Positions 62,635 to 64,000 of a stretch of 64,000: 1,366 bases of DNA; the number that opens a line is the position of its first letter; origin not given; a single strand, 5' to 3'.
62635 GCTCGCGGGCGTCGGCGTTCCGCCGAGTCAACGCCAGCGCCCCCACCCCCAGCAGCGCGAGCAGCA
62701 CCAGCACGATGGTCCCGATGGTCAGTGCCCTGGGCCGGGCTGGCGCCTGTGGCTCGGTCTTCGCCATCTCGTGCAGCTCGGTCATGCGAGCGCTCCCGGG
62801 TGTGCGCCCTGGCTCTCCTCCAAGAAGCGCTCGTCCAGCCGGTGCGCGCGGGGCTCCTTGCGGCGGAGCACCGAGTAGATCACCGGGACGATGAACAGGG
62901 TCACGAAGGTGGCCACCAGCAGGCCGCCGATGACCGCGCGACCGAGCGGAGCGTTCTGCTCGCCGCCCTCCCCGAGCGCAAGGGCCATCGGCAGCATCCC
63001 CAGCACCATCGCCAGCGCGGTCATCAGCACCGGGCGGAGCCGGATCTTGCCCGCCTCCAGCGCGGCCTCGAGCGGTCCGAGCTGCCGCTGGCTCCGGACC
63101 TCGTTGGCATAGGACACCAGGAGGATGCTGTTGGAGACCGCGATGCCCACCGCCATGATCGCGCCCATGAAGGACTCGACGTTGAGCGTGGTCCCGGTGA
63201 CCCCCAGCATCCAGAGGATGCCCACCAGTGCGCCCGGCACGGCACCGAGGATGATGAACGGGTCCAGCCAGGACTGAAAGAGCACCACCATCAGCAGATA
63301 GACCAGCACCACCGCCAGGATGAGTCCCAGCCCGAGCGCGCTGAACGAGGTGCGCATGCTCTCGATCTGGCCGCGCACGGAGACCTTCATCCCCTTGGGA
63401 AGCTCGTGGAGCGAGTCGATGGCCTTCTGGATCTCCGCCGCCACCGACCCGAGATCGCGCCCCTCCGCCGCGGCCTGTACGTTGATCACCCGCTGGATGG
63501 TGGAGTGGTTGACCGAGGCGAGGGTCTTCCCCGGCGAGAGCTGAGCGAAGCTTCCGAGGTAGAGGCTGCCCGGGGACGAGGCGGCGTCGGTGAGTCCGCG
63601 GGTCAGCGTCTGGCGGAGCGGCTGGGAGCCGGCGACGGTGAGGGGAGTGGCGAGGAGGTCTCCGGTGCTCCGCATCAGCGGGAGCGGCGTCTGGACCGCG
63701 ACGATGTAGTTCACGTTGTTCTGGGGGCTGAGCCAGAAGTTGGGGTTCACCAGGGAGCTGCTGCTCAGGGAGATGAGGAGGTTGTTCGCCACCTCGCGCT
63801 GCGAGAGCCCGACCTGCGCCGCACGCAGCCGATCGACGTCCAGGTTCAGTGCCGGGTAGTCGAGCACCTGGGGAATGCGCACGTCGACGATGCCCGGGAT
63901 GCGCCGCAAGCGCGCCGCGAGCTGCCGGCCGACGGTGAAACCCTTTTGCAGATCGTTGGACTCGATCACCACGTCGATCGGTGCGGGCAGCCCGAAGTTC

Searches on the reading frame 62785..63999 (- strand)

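Call 78: search_protein_families(library=pfam, proteins=[window:62785-63999:-], max_evalue=0.00001)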
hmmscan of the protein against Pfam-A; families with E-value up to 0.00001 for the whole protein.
window:62785-63999:- (405 aa): 2 families
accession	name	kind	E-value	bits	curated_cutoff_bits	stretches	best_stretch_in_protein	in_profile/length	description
PF00873.25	ACR_tran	-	1.2e-72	245.5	28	1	7-378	672-1020/1021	AcrB/AcrD/AcrF family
PF03176.21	MMPL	-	6.6e-09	35.6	20.5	1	158-383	78-310/333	MMPL family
